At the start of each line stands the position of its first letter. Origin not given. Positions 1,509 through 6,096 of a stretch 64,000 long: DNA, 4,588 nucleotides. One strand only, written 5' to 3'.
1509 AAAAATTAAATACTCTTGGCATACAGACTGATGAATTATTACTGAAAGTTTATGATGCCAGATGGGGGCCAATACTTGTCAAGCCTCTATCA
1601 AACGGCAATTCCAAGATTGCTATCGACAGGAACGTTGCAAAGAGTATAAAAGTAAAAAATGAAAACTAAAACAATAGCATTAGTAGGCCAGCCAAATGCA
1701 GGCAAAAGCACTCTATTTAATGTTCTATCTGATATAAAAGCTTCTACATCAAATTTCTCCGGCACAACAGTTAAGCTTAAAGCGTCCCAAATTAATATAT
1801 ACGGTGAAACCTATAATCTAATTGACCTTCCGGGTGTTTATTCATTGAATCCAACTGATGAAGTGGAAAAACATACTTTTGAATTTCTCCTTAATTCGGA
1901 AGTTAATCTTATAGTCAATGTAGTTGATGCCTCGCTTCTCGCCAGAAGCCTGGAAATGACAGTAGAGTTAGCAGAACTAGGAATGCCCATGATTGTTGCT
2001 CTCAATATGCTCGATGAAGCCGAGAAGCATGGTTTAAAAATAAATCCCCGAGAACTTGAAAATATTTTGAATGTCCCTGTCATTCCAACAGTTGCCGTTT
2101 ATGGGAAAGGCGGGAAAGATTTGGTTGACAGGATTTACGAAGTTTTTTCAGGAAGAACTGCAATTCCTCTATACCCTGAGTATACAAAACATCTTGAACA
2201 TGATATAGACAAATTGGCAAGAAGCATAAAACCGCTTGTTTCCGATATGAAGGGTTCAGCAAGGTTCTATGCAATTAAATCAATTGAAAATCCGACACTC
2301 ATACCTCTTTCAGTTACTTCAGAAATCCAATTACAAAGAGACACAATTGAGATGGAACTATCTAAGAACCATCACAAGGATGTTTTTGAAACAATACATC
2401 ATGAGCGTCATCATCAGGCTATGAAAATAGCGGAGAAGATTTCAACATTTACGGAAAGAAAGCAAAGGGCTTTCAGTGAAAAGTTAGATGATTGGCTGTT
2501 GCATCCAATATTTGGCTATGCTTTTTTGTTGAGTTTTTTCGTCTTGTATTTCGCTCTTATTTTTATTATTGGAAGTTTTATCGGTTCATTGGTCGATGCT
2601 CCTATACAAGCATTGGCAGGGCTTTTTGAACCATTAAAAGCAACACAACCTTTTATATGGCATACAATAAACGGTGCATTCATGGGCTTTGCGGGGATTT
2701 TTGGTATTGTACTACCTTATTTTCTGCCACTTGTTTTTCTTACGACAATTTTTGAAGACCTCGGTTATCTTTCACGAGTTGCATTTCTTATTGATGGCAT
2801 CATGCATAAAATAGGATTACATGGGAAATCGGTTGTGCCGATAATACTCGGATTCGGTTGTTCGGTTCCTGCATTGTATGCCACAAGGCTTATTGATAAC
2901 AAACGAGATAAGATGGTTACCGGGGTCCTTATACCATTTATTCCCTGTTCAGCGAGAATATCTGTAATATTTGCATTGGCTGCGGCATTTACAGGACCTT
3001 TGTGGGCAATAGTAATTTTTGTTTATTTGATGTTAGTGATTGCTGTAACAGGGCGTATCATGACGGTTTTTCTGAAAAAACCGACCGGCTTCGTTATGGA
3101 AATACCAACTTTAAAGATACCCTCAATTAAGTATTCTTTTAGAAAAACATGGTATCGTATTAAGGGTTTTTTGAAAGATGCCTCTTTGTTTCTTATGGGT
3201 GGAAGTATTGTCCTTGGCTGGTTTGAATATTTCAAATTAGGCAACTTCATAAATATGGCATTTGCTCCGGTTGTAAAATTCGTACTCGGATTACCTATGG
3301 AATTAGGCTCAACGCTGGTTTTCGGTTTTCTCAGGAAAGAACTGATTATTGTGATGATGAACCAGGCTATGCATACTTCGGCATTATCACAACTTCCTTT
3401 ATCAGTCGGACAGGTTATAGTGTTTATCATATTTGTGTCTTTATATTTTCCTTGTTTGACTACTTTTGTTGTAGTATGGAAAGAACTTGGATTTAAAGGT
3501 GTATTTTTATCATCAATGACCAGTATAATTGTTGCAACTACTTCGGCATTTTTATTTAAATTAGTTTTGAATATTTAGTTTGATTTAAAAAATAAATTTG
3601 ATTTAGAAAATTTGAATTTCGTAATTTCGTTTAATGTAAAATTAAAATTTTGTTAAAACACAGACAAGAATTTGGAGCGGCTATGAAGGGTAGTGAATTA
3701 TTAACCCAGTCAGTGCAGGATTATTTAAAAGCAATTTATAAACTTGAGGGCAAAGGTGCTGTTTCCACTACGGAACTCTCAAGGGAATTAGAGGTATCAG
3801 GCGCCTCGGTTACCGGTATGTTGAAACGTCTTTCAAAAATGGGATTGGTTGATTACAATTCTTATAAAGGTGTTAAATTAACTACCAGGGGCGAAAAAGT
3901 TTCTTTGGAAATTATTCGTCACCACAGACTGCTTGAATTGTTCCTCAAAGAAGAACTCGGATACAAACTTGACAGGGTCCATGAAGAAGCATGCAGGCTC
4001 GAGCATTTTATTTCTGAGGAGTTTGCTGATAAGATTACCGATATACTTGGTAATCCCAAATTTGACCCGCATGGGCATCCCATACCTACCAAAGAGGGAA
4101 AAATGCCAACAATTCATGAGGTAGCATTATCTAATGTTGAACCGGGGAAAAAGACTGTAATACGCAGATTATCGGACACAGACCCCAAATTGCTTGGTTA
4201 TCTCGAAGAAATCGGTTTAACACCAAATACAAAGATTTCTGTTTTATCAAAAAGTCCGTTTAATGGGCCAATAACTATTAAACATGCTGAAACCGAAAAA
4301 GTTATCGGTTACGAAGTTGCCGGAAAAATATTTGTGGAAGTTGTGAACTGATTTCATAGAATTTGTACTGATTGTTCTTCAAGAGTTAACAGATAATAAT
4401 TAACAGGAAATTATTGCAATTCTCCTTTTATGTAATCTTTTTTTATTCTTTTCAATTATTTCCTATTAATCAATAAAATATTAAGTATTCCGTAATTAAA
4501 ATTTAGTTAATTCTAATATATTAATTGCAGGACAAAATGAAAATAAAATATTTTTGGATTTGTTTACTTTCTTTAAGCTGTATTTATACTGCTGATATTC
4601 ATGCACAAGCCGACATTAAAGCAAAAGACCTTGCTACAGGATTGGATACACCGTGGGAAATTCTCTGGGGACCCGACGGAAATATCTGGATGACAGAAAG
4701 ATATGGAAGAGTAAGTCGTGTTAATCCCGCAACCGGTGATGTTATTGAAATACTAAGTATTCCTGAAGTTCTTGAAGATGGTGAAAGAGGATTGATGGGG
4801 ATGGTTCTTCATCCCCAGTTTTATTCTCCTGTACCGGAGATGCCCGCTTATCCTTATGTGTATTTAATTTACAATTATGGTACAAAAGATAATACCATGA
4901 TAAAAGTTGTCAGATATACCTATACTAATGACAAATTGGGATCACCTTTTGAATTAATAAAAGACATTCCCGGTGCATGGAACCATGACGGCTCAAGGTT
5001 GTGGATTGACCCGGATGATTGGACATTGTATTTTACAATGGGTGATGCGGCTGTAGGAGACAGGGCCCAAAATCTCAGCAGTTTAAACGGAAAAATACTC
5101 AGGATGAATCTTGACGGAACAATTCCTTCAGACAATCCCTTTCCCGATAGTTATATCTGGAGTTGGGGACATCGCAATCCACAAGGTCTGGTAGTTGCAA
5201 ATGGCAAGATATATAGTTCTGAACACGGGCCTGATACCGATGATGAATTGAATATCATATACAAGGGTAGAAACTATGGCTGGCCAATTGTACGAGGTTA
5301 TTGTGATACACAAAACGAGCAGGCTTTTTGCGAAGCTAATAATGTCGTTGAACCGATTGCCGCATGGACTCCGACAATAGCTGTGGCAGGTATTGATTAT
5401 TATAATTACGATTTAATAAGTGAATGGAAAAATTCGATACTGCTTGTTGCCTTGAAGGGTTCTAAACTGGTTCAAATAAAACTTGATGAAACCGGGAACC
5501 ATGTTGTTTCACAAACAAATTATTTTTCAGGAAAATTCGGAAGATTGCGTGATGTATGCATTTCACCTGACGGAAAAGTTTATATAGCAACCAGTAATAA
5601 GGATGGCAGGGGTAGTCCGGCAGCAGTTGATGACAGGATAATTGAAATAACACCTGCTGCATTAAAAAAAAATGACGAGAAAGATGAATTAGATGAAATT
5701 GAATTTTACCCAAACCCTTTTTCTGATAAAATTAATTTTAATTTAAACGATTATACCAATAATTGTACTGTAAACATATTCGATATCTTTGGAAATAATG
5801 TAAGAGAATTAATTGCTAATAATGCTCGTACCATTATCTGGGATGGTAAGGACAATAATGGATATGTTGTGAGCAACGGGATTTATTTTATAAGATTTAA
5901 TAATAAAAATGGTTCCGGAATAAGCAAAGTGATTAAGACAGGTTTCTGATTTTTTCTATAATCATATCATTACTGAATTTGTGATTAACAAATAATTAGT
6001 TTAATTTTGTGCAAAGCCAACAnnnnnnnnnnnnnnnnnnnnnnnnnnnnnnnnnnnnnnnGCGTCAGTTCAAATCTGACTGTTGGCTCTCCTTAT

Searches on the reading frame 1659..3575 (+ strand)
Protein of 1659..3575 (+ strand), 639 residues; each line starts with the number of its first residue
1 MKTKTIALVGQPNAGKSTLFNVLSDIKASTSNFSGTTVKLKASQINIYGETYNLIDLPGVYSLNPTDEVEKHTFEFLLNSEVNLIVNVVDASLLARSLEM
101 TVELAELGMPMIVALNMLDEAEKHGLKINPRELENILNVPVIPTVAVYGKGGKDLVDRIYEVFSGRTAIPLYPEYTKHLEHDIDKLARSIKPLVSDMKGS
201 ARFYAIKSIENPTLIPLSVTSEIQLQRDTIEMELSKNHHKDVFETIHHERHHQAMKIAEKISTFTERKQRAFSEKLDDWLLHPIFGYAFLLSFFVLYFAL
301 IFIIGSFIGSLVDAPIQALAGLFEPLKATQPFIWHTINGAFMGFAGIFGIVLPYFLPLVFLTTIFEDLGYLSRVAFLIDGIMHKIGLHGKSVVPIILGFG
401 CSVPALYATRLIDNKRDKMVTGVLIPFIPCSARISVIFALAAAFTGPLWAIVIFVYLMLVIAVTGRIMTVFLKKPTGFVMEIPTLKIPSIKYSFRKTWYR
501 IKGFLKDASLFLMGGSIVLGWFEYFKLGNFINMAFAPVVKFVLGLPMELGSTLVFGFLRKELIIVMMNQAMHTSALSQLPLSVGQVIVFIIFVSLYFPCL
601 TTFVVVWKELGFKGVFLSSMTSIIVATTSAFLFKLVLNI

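Call 95: list_cluster_members(proteins=[window:1659-3575:+, window:236-1219:-, window:62740-63762:-])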
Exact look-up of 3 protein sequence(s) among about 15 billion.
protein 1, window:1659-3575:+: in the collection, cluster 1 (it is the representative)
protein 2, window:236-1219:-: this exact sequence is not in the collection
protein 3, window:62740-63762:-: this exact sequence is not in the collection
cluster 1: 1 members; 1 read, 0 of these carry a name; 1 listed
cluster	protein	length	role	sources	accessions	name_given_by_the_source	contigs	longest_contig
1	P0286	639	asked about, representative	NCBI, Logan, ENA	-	-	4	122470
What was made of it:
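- Tried and rejected: Host species identification by exact protein look-up returned no names (call 95).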

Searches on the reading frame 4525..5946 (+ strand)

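Call 65: search_protein_families(library=pfam, proteins=[window:4525-5946:+], max_evalue=0.01)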
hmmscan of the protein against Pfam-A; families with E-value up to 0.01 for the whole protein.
window:4525-5946:+ (474 aa): 4 families
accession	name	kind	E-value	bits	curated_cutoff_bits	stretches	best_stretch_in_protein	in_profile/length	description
PF07995.17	GSDH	-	1.9e-81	274.4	25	1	40-362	1-329/332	Glucose / Sorbosone dehydrogenase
PF18962.6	Por_Secre_tail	-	1.7e-08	35.1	27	1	395-470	2-74/75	Secretion system C-terminal sorting domain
PF13860.13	FlgD_ig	-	5.1e-07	30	27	1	402-462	13-77/79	FlgD Ig-like domain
PF13585.12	CHU_C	-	0.0025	18.3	27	1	407-463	23-75/86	CHU_C Type IX secretion signal domain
